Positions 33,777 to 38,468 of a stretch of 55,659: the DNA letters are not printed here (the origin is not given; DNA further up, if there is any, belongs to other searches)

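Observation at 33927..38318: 1463-aa modular type IV pilin-like protein carrying about 110 cysteines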

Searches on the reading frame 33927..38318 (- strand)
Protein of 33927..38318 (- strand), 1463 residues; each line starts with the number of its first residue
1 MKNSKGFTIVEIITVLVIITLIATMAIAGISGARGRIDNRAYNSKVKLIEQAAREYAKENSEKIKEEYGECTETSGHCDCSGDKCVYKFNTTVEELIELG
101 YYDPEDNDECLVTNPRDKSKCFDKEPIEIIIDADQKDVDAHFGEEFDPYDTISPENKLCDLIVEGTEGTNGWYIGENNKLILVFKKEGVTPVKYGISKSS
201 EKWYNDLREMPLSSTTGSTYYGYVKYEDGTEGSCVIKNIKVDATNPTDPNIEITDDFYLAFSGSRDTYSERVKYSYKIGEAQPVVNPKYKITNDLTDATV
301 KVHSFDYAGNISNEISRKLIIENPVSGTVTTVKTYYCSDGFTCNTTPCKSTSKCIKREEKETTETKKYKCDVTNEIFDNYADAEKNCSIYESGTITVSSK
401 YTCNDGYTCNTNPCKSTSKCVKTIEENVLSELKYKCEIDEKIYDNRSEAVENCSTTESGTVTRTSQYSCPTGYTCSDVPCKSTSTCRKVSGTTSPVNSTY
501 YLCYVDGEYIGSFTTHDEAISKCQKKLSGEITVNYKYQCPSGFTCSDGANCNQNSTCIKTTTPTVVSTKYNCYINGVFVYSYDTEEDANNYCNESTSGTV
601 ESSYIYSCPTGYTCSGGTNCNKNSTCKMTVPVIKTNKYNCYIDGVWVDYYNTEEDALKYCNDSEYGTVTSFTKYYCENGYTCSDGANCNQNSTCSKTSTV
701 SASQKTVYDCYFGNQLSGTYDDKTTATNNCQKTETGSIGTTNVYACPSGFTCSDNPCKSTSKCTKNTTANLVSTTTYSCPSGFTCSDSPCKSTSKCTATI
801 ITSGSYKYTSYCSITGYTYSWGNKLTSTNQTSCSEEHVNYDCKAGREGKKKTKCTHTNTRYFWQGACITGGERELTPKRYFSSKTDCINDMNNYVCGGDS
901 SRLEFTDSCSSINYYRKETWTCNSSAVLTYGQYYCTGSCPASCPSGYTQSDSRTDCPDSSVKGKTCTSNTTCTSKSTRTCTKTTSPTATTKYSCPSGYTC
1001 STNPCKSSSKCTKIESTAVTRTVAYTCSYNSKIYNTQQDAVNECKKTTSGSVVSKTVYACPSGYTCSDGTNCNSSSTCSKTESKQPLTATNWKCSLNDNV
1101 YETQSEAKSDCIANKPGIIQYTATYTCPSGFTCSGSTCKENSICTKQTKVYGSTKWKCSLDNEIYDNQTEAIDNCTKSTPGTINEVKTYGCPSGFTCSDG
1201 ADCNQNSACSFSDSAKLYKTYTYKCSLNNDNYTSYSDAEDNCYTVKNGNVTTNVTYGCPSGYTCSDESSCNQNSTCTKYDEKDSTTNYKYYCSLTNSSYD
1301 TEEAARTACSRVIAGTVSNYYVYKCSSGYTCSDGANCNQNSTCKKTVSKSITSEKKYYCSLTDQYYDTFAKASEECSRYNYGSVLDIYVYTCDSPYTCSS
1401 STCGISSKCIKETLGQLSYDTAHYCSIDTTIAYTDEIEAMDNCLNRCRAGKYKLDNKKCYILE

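Call 5: search_protein_families(library=pfam, proteins=[window:33927-38318:-], max_evalue=0.01)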
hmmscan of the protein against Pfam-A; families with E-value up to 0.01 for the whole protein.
window:33927-38318:- (1463 aa): 1 family
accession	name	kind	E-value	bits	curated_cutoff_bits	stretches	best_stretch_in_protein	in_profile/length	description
PF07963.17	N_methyl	-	0.00013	21.9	21.2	1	1-27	1-27/27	Prokaryotic N-terminal methylation motif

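Call 6: search_protein_families(library=ncbifam, proteins=[window:33927-38318:-], max_evalue=0.1)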
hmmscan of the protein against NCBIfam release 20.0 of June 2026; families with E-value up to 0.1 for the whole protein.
window:33927-38318:- (1463 aa): 6 families
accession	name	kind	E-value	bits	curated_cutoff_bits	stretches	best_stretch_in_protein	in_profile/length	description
NF040999.1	pilin_ComGC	equivalog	1.4e-05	25.2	75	1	5-64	2-61/84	competence type IV pilus major pilin ComGC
TIGR01710.1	typeII_sec_gspG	equivalog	5.9e-05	23.1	88.85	1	5-63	1-59/134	type II secretion system major pseudopilin GspG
TIGR01708.2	typeII_sec_gspH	equivalog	0.00094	19.2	80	1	4-35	1-34/169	type II secretion system minor pseudopilin GspH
TIGR02532.1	IV_pilin_GFxxxE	domain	0.006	16.4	16.3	1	5-27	2-24/24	prepilin-type N-terminal cleavage/methylation domain-containing protein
NF041013.1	T4P_ComGE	equivalog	0.015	15.4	49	1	2-61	1-61/83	competence type IV pilus minor pilin ComGE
NF040982.1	ComGD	equivalog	0.076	13.4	70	0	5-34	2-31/139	competence type IV pilus minor pilin ComGD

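Call 7: find_homologous_proteins(query=window:33927-38318:-, max_evalue=0.001)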
Query window:33927-38318:- (1463 aa): 5 proteins with E <= 0.001 among 8000 candidates.
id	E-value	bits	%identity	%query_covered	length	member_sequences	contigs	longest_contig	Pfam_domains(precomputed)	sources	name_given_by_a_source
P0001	0.0e+0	3297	100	100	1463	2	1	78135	-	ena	-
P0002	0.0e+0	1559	51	93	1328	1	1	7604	-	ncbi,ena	-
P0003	0.0e+0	1436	48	94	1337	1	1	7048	-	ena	-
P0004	0.0e+0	1199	70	42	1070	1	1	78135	-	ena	-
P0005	2.7e-13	67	24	22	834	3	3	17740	PF07963.18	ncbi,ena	-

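Call 10: find_encoding_contigs(protein=P0004, flank=10000, max_places=4)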
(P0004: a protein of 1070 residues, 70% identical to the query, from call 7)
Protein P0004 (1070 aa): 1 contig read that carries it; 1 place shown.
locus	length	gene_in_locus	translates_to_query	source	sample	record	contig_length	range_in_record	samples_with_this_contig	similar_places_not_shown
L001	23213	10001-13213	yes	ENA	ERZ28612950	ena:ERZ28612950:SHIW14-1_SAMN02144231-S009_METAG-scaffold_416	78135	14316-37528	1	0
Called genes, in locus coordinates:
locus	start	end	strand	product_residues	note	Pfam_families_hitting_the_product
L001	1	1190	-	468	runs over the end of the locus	PF00437:T2SSE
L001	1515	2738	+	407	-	PF00079:Serpin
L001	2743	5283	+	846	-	PF00133:tRNA-synt_1, PF01406:tRNA-synt_1e (faint), PF09334:tRNA-synt_1g, PF13603:tRNA-synt_1_2 (faint), PF09334:tRNA-synt_1g, PF00133:tRNA-synt_1, PF08264:Anticodon_1, PF10458:Val_tRNA-synt_C (faint)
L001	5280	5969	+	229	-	PF01066:CDP-OH_P_transf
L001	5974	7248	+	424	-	PF01018:GTP1_OBG, PF02421:FeoB_N (weak), PF01926:MMR_HSR1, PF09269:DUF1967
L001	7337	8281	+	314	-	-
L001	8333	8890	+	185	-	PF01330:RuvA_N, PF14520:HHH_5, PF07499:RuvA_C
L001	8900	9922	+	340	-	PF05496:RuvB_N, PF06068:TIP49 (faint), PF00004:AAA, PF07728:AAA_5, PF13173:AAA_14 (weak), PF17864:AAA_lid_4, PF05491:WHD_RuvB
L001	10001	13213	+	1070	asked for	-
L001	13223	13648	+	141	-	-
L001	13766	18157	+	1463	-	-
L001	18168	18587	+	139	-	-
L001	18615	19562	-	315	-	PF01841:Transglut_core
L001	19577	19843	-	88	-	PF01649:Ribosomal_S20p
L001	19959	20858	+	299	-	PF07454:SpoIIP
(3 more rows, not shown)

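Call 17: find_encoding_contigs(protein=P0002, flank=10000, max_places=4)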
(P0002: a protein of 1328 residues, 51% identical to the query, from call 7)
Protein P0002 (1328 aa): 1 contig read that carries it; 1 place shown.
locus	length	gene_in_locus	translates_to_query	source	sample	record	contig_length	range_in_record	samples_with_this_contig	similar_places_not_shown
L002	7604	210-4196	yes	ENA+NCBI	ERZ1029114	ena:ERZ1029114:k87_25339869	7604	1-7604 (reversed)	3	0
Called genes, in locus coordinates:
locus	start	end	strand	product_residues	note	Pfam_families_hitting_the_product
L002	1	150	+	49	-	?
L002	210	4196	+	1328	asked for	-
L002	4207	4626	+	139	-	-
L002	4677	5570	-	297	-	PF01841:Transglut_core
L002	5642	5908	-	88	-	PF01649:Ribosomal_S20p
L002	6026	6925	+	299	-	PF07454:SpoIIP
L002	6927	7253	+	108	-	-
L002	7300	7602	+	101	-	?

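Call 18: find_encoding_contigs(protein=P0003, flank=10000, max_places=4)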
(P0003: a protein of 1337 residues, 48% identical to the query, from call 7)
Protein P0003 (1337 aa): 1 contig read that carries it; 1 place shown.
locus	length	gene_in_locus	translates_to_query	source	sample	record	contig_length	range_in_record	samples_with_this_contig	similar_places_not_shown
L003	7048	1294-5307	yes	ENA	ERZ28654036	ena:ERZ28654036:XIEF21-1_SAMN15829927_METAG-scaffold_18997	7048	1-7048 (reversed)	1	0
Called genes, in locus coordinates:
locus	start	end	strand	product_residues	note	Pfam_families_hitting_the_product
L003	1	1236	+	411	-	?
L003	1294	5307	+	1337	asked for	-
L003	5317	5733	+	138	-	-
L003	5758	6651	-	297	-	PF01841:Transglut_core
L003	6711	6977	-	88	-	PF01649:Ribosomal_S20p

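Call 19: find_encoding_contigs(protein=P0005, flank=10000, max_places=4)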
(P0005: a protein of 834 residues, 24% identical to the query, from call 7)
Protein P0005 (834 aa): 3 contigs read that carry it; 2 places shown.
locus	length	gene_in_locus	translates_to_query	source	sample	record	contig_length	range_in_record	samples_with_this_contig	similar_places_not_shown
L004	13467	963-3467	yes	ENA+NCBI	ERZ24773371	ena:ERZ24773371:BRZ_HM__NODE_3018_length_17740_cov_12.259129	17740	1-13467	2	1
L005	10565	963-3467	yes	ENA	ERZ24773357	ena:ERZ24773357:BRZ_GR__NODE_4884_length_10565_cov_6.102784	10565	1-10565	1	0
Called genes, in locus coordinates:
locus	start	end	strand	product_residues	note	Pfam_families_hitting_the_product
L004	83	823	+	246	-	-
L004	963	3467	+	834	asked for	PF07963:N_methyl (weak)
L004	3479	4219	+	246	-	-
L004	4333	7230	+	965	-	PF07963:N_methyl (weak)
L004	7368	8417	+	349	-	PF00579:tRNA-synt_1b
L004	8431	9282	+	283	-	PF01261:AP_endonuc_2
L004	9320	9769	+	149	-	PF07963:N_methyl (weak)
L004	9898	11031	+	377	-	PF12323:HTH_OrfB_IS605, PF01385:OrfB_IS605, PF07282:Cas12f1-like_TNB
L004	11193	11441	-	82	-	-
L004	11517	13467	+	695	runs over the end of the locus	PF03717:PBP_dimer, PF00905:Transpeptidase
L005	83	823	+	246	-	-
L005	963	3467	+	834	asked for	PF07963:N_methyl (weak)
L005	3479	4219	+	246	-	-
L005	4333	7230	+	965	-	PF07963:N_methyl (weak)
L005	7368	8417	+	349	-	PF00579:tRNA-synt_1b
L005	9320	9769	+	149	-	PF07963:N_methyl (weak)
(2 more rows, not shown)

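Call 21: find_related_loci(query=A1, collection=genome_contigs, flank=10000)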
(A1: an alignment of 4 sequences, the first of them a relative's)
Query A1 (1463 aa) in genome_contigs; peptide patterns used: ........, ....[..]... (x = any residue, [..] = any of these).
132 stretches matched a pattern; 1 encode a relative of the query (tblastn E <= 1e-3); 1 distinct loci.
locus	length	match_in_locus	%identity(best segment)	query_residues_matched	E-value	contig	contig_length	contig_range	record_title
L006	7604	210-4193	51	1-1463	0e+0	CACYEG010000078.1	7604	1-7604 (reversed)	MAG: uncultured Erysipelotrichaceae bacterium isolate RUG11867 genome assembly, contig: RUG11867_asm_78, whole genome sh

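Call 60: find_encoding_contigs(protein=window:33927-38318:-, flank=10000, max_places=4)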
Protein window:33927-38318:- (1463 aa): no gene with exactly this product is on record in the collection.

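Call 66: search_protein_families(library=pfam, proteins=[P0005], max_evalue=0.01)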
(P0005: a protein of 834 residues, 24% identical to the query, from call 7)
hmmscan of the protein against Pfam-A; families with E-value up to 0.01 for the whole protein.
P0005 (834 aa): 1 family
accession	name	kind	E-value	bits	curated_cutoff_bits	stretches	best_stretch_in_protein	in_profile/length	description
PF07963.17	N_methyl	-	1.4e-06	28.1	21.2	1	3-26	2-25/27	Prokaryotic N-terminal methylation motif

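Call 70: list_cluster_members(proteins=[P0002, P0006, P0007, P0008, P0009, P0010, P0011, P0015, P0021, P0023])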
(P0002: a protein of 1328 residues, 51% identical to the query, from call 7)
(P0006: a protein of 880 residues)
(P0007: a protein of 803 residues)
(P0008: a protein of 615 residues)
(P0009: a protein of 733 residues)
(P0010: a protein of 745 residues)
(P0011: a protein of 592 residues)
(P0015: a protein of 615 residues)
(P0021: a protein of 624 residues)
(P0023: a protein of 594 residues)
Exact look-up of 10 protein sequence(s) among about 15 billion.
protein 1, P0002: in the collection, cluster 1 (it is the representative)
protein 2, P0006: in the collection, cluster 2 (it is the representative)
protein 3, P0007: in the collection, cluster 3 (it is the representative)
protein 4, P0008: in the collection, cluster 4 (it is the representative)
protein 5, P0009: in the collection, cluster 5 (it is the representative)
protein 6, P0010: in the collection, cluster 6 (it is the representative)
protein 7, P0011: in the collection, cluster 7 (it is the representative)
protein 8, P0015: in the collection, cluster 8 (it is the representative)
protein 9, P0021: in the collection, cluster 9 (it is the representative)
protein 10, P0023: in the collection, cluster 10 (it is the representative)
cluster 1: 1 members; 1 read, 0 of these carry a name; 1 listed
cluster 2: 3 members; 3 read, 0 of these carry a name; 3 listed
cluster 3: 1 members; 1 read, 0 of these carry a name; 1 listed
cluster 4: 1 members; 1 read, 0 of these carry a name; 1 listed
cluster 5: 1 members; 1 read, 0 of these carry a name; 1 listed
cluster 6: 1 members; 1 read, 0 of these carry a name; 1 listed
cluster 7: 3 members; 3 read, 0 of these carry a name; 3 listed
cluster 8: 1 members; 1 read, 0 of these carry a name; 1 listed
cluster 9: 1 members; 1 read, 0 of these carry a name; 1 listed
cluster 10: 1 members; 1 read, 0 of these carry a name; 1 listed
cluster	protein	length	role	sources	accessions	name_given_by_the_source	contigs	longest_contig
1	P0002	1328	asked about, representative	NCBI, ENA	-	-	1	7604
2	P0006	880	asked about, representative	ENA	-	-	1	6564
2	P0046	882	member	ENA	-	-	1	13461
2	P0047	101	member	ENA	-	-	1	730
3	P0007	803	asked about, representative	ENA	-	-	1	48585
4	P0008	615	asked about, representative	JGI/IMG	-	-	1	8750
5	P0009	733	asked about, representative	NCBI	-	-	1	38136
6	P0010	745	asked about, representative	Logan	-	-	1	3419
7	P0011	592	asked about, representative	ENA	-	-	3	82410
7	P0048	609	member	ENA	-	-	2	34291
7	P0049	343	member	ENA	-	-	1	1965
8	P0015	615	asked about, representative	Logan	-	-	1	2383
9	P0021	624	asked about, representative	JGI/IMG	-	-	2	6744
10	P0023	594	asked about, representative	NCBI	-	-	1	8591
